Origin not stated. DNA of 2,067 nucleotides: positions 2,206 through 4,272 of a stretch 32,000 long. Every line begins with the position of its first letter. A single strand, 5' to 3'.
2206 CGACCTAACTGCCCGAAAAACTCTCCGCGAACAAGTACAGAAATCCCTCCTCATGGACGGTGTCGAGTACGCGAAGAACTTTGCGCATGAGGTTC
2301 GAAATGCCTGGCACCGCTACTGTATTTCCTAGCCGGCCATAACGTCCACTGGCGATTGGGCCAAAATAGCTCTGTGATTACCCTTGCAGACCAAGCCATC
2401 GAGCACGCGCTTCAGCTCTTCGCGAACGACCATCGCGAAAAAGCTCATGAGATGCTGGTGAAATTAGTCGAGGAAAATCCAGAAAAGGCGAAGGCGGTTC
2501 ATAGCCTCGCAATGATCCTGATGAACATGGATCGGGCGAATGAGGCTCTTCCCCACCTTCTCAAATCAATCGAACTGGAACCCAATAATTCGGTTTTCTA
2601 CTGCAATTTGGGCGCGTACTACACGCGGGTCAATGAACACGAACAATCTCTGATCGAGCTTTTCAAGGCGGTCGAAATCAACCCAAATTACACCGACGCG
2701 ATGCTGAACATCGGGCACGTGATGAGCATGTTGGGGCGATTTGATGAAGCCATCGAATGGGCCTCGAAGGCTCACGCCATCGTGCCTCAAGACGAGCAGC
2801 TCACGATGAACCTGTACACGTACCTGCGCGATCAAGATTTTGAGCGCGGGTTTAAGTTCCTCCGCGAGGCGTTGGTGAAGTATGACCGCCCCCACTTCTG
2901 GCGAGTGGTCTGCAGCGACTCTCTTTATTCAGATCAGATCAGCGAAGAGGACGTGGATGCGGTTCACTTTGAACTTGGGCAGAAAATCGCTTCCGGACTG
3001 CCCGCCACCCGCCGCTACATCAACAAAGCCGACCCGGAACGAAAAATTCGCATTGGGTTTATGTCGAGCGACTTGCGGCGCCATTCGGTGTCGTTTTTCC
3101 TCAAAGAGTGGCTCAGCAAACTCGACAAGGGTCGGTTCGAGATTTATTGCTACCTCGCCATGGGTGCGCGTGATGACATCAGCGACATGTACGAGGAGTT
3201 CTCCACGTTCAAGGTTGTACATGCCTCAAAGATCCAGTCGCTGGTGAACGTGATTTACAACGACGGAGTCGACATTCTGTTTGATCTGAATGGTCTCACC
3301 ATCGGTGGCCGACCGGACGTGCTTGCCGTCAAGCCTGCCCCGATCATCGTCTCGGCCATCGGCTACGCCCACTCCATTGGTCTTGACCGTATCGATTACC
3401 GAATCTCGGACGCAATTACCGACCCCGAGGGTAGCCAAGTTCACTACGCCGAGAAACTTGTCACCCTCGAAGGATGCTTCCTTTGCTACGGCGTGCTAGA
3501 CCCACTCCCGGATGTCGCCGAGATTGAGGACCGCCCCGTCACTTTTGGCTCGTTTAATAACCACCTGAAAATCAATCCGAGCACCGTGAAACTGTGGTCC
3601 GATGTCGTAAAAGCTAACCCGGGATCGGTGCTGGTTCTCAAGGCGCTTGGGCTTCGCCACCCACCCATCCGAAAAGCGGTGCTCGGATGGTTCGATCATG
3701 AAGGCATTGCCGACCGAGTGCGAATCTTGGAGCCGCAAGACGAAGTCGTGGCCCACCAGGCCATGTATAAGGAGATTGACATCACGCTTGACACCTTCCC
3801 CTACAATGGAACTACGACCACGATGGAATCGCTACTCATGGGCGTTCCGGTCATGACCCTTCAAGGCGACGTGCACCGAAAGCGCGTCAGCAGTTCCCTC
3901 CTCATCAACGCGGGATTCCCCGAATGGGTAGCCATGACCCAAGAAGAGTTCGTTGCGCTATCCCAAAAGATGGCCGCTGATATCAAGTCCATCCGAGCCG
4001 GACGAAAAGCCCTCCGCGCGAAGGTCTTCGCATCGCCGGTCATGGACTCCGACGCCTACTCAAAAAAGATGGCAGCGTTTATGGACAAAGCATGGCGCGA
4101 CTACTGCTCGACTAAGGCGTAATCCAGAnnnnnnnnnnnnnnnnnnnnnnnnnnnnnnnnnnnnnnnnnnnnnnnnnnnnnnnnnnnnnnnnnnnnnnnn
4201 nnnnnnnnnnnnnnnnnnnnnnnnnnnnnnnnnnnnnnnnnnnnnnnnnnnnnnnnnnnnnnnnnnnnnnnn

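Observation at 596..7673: Array of four tandem, translationally coupled TPR + GT41 (OGT/SPINDLY-like) glycosyltransferase paralogs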

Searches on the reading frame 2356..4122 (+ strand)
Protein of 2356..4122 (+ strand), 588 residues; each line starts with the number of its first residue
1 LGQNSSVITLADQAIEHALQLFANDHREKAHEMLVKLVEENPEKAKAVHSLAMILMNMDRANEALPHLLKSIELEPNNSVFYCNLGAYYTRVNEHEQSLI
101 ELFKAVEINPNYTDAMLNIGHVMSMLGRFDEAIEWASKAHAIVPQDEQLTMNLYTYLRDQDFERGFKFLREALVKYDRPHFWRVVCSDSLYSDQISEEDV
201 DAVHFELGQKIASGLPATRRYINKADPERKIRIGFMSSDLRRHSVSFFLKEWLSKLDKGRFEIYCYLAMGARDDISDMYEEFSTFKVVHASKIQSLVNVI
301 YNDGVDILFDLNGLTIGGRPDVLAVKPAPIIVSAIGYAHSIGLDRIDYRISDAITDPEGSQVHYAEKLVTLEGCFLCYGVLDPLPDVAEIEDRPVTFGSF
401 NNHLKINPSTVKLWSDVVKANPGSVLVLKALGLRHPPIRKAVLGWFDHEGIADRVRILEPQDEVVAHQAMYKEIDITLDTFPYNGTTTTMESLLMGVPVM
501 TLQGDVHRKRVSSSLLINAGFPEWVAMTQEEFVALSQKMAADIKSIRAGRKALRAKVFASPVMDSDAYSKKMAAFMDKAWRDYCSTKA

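Call 3: search_protein_families(library=pfam, proteins=[window:2356-4122:+], max_evalue=0.01)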
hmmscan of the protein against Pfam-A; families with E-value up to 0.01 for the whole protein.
window:2356-4122:+ (588 aa): 16 families
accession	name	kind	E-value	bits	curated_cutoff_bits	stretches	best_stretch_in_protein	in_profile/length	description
PF13844.12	Glyco_transf_41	-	1e-46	159.8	25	2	225-376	75-229/543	Glycosyl transferase family 41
PF13431.12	TPR_17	-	1.1e-16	60.1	24.4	2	68-98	2-32/34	Tetratricopeptide repeat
PF07719.23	TPR_2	-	5.5e-13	48.4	27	1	115-146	3-34/34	Tetratricopeptide repeat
PF00515.34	TPR_1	-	8.6e-13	48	27.8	0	81-112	3-34/34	Tetratricopeptide repeat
PF13181.12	TPR_8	-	9.2e-10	38.3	25.7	0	45-78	1-34/34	Tetratricopeptide repeat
PF14559.12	TPR_19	-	1.3e-09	38.6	25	1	102-148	13-60/68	Tetratricopeptide repeat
PF13428.12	TPR_14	-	3.3e-09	37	23.5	0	117-152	5-40/44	Tetratricopeptide repeat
PF13414.12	TPR_11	-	1.2e-08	35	26.8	0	62-89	11-39/42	TPR repeat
PF13424.12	TPR_12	-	1.7e-07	31.8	30.1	1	82-143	6-75/77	Tetratricopeptide repeat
PF13374.12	TPR_10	-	3.2e-06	27.4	27.5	0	48-73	5-30/42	Tetratricopeptide repeat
PF12895.13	ANAPC3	-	1.5e-05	25.6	27.2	0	127-174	3-50/82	Anaphase-promoting complex, cyclosome, subunit 3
PF14561.12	TPR_20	-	0.00012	22.8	25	0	38-73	15-50/90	Tetratricopeptide repeat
PF25062.1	ARM_TT21_N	-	0.00018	21.8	40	1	17-140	69-195/222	Tetratricopeptide repeat protein 21 N-terminal ARM repeat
PF23914.1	TPR_CcmH_CycH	-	0.00024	21.4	42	0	26-66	102-142/158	Cytochrome c-type biogenesis protein H TPR domain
PF12569.14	NatA_aux_su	-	0.00043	19.8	33.3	1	36-146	146-259/515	N-terminal acetyltransferase A, auxiliary subunit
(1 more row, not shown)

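Call 7: search_solved_structures(query=window:2356-4122:+, max_evalue=0.001, show_alignments=2)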
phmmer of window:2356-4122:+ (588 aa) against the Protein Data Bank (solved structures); distinct sequences matched with E-value up to 0.001: 115 (the best 60 are shown).
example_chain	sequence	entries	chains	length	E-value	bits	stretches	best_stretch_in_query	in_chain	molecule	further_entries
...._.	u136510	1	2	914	1.6e-76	261.4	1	84-585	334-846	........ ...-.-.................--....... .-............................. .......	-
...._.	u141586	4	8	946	2.8e-76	260.6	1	84-585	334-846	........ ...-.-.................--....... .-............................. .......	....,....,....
7yeh_B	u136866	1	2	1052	1.5e-61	212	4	394-585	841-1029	UDP-N-acetylglucosamine--peptide N-acetylglucosaminyltransferase 110 kDa subunit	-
7yea_A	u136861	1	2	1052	1.6e-61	211.8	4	394-585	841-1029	UDP-N-acetylglucosamine--peptide N-acetylglucosaminyltransferase 110 kDa subunit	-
7ntf_A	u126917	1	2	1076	1.7e-61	211.8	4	394-585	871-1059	Isoform 1 of UDP-N-acetylglucosamine--peptide N-acetylglucosaminyltransferase 110 kDa subu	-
5djs_A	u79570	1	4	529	1.3e-56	195.6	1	224-587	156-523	Tetratricopeptide TPR_2 repeat protein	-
5a01_A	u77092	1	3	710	5.6e-49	170.5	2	26-372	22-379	O-GLYCOSYLTRANSFERASE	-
9qhb_A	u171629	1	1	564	1.2e-46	162.8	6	39-173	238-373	Engineered tetratricopeptide repeat protein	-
6ibo_A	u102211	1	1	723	1e-43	153.1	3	394-585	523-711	UDP-N-acetylglucosamine--peptide N-acetylglucosaminyltransferase 110 kDa subunit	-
5lvv_A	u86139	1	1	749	1.8e-43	152.2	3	394-585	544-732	UDP-N-acetylglucosamine--peptide N-acetylglucosaminyltransferase 110 kDa subunit,UDP-N-ace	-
3pe3_A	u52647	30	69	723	2e-43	152.1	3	394-585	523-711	UDP-N-acetylglucosamine--peptide N-acetylglucosaminyltransferase 110 kDa subunit | UDP-N-ACETYLGLUCOSAMINE--PEPTIDE N-ACETYLGLUCOSAMINYL TRANSFERASE 110 KDA SUB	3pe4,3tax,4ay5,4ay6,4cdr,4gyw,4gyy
8cm9_A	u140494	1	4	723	2e-43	152.1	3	394-585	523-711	UDP-N-acetylglucosamine--peptide N-acetylglucosaminyltransferase 110 kDa subunit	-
5nps_A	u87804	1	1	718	2e-43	152.1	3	394-585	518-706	UDP-N-acetylglucosamine--peptide N-acetylglucosaminyltransferase 110 kDa subunit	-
5npr_A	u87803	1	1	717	2.1e-43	152.1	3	394-585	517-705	UDP-N-acetylglucosamine--peptide N-acetylglucosaminyltransferase 110 kDa subunit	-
6tka_AAA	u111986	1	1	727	2.1e-43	152.1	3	394-585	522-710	UDP-N-acetylglucosamine--peptide N-acetylglucosaminyltransferase 110 kDa subunit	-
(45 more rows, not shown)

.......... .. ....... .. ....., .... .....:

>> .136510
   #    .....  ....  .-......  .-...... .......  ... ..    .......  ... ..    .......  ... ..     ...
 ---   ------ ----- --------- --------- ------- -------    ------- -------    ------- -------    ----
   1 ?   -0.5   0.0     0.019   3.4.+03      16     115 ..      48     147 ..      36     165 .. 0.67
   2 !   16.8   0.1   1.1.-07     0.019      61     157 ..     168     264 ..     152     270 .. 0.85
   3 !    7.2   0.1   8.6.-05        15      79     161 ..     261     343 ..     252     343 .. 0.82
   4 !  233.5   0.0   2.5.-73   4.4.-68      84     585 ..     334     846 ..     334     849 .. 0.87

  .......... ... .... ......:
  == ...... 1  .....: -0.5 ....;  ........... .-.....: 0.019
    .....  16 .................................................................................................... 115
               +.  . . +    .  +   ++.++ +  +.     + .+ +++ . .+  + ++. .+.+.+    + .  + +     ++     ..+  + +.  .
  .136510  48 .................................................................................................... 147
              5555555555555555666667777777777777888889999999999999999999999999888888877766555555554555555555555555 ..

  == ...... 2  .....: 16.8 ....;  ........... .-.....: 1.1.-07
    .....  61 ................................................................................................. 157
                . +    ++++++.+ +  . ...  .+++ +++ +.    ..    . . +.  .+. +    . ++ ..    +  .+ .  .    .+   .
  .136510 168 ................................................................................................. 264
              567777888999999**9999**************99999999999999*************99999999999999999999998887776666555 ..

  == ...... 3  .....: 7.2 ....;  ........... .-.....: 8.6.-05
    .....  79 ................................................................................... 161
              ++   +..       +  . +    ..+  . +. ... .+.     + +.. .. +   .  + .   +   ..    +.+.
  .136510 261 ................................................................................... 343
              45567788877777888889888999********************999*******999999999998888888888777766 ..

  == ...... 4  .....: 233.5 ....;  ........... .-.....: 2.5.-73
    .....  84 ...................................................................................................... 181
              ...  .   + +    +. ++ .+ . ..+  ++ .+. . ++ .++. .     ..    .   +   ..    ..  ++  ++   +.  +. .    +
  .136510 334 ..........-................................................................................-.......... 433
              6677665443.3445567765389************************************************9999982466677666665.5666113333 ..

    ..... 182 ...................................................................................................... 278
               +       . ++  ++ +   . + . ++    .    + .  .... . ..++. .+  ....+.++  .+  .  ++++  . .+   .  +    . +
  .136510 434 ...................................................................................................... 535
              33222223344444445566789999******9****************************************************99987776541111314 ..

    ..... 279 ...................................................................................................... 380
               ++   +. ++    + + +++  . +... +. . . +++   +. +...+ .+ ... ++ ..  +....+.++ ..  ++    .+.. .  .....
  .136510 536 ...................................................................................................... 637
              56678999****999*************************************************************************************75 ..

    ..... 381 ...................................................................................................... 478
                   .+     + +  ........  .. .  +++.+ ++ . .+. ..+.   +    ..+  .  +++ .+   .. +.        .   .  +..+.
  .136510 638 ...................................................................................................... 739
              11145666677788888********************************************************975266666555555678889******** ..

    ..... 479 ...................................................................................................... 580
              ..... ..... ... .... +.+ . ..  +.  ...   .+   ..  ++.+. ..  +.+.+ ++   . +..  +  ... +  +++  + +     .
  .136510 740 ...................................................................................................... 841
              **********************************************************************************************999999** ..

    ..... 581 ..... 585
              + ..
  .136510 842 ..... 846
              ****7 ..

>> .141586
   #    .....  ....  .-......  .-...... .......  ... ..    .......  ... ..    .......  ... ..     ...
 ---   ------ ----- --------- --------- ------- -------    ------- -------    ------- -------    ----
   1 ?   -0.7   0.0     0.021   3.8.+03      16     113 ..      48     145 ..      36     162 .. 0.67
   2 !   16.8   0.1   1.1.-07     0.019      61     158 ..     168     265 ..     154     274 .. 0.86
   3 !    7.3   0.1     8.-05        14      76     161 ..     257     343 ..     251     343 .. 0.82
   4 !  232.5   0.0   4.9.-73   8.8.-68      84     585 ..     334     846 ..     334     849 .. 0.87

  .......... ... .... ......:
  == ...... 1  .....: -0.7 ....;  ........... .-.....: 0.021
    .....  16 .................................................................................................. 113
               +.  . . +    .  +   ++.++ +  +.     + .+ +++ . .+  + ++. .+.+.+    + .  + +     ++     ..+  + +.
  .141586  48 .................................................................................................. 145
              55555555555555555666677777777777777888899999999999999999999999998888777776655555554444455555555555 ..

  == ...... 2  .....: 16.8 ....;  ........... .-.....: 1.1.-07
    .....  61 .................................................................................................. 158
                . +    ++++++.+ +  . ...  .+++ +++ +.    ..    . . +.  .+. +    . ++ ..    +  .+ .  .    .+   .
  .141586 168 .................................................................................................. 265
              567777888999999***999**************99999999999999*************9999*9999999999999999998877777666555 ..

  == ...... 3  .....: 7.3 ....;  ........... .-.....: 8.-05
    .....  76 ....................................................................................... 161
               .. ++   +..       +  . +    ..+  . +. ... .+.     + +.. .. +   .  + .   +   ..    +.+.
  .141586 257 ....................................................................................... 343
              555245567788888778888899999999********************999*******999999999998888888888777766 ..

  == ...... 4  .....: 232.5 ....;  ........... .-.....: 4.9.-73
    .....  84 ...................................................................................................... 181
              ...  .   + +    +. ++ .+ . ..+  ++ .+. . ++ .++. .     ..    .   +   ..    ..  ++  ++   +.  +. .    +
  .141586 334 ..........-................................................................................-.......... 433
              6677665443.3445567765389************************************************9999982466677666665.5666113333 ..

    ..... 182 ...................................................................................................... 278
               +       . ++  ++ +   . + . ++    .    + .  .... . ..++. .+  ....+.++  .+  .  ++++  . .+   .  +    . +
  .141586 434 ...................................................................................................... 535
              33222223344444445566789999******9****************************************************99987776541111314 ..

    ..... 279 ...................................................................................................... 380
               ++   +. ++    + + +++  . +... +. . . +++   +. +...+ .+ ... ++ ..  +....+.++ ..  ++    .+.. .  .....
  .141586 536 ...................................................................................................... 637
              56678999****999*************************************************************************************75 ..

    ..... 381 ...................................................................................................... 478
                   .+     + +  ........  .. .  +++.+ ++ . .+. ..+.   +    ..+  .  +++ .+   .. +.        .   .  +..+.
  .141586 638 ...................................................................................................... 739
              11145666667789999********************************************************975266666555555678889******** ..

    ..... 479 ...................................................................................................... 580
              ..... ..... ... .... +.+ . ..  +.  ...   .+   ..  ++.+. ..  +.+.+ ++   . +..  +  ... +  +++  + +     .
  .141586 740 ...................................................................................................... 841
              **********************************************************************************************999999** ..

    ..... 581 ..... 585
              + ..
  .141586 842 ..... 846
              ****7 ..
